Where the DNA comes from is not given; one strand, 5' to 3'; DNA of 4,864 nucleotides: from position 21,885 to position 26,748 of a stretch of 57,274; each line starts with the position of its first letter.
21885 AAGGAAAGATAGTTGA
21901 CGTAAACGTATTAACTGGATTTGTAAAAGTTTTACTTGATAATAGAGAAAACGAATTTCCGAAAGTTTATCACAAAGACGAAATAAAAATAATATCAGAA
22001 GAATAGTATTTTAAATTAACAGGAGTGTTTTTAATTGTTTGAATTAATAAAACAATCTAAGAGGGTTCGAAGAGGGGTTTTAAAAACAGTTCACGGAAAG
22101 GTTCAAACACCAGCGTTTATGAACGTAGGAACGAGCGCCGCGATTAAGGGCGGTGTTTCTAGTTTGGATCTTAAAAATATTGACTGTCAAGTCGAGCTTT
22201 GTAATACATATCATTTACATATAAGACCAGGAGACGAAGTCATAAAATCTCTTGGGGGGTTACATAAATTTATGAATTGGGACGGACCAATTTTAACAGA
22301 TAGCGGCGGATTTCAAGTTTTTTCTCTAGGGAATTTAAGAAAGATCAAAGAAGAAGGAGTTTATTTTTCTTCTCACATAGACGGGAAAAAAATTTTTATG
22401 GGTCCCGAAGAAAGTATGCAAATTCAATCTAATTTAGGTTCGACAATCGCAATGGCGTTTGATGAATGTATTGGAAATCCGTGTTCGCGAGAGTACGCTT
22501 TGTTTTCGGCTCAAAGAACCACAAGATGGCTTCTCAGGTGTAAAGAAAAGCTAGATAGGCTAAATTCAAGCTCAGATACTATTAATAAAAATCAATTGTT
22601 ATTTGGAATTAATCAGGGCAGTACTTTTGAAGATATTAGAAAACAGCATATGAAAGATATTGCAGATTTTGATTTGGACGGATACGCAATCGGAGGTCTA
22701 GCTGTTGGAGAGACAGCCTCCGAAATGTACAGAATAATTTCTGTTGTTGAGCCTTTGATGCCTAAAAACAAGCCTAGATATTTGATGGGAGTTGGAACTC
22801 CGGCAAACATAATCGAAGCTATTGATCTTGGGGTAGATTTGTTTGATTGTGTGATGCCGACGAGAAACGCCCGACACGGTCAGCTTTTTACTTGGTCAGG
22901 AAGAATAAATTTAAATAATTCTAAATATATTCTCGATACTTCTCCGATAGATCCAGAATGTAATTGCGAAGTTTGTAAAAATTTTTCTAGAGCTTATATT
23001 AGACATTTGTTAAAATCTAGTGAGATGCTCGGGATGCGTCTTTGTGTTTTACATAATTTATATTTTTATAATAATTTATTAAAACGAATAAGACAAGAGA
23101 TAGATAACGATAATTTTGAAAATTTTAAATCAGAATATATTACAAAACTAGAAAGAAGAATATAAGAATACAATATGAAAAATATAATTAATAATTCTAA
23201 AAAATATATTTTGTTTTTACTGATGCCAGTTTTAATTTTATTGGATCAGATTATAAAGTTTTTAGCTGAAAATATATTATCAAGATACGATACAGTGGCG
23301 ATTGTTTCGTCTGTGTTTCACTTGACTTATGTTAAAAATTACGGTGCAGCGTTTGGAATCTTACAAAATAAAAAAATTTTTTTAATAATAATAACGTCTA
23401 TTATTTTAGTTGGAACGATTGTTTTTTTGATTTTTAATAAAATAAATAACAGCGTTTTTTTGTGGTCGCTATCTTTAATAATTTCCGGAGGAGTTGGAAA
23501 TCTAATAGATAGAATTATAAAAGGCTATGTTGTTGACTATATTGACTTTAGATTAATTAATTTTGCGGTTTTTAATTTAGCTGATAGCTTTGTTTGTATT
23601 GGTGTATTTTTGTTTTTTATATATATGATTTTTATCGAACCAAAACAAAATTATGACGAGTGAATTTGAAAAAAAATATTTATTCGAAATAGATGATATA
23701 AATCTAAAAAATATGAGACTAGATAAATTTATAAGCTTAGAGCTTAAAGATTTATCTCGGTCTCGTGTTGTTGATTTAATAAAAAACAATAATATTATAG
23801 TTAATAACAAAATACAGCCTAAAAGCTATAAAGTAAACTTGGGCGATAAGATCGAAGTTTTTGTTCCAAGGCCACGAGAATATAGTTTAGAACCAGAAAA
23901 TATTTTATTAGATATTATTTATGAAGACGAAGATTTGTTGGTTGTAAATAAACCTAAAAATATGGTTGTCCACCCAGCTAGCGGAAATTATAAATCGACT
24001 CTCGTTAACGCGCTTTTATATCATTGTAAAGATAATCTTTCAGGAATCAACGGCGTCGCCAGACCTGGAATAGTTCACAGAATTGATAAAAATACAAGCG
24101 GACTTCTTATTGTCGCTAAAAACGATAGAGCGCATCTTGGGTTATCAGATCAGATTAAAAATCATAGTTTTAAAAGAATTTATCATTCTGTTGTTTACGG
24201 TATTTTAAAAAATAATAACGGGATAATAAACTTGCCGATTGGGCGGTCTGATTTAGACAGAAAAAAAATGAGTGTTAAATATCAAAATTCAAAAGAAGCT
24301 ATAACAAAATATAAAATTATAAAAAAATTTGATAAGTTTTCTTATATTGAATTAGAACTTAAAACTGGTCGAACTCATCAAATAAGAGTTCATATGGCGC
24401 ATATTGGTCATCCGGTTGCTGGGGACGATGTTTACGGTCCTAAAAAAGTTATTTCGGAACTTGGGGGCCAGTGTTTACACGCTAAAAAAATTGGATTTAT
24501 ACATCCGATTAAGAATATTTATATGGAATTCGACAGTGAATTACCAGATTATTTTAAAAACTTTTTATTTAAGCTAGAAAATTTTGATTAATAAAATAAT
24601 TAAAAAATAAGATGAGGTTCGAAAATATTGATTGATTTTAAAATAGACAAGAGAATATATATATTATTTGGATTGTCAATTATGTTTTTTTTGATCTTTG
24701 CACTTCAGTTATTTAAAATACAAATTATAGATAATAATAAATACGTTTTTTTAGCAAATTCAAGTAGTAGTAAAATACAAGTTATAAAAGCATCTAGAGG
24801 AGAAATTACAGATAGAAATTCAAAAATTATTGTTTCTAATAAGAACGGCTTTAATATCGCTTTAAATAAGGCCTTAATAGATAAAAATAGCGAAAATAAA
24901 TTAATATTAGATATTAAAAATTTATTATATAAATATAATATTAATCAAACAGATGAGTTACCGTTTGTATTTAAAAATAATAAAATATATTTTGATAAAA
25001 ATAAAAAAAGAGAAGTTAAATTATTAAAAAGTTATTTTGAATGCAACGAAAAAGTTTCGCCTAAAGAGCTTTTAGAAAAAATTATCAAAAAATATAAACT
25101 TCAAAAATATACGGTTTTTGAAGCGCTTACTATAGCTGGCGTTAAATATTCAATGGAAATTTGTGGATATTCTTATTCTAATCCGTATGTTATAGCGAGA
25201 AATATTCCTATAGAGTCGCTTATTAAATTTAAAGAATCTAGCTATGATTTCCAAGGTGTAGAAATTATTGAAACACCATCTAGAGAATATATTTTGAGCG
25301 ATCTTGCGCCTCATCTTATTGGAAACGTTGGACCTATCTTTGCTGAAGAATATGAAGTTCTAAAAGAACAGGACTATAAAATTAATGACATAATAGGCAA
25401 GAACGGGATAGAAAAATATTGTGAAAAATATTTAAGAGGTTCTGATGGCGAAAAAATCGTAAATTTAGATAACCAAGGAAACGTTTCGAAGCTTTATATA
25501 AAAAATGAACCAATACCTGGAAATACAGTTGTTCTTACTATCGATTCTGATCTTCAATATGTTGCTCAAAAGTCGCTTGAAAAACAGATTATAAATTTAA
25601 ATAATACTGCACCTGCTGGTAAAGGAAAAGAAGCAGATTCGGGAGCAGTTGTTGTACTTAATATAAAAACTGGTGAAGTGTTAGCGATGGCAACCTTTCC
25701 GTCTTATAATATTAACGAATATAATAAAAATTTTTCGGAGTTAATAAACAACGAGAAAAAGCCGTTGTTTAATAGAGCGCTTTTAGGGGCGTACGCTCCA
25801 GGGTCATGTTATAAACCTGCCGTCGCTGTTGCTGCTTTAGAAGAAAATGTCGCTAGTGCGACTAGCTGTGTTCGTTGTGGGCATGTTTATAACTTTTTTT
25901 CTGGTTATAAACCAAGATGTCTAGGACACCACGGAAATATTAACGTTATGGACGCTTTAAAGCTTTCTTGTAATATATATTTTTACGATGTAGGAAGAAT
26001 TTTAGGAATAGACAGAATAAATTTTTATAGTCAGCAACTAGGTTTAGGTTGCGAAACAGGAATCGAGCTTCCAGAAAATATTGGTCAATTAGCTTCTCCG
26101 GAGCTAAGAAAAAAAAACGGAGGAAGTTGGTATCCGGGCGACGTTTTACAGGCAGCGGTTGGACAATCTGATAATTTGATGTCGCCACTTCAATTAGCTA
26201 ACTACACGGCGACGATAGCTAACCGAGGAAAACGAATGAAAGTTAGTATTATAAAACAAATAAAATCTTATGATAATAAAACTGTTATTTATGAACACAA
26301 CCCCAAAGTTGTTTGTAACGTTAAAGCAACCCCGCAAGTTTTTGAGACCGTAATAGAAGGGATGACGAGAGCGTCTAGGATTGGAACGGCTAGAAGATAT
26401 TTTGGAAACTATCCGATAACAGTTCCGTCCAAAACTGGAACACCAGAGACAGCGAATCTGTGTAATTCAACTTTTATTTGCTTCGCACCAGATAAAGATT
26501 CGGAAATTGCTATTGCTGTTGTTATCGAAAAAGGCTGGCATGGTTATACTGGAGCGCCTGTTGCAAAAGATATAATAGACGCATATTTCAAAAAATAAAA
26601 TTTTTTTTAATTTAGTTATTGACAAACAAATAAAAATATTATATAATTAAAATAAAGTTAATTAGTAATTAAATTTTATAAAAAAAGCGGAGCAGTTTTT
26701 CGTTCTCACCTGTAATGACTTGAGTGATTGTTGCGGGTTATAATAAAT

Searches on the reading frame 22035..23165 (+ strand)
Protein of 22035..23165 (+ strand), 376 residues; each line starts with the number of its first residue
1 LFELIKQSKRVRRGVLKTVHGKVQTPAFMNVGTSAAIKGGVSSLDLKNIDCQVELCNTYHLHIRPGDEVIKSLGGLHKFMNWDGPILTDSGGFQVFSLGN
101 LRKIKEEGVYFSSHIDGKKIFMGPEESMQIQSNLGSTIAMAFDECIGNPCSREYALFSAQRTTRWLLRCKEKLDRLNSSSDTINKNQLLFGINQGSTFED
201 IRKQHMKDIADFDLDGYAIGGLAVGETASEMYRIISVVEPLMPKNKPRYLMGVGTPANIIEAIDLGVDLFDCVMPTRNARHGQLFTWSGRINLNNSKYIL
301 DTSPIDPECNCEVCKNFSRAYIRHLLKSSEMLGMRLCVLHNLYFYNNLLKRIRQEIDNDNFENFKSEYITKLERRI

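Call 71: search_protein_families(library=pfam, proteins=[window:22035-23165:+], max_evalue=0.00001)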
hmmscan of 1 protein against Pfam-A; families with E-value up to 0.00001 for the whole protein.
window:22035-23165:+ (376 aa): 1 family
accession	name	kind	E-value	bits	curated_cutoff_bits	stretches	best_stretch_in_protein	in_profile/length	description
PF01702.25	TGT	-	1.7e-159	531.1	26.3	1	11-372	3-355/357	Queuine tRNA-ribosyltransferase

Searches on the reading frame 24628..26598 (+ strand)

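Call 73: search_protein_families(library=pfam, proteins=[window:24628-26598:+], max_evalue=1e-10)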
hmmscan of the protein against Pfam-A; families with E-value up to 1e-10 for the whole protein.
window:24628-26598:+ (656 aa): 2 families
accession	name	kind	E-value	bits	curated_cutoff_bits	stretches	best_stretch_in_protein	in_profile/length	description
PF00905.27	Transpeptidase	-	1.4e-48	166.1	22.1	1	339-650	1-298/299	Penicillin binding protein transpeptidase domain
PF03717.20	PBP_dimer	-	1.6e-40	139.9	24.4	1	53-287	2-176/180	Penicillin-binding Protein dimerisation domain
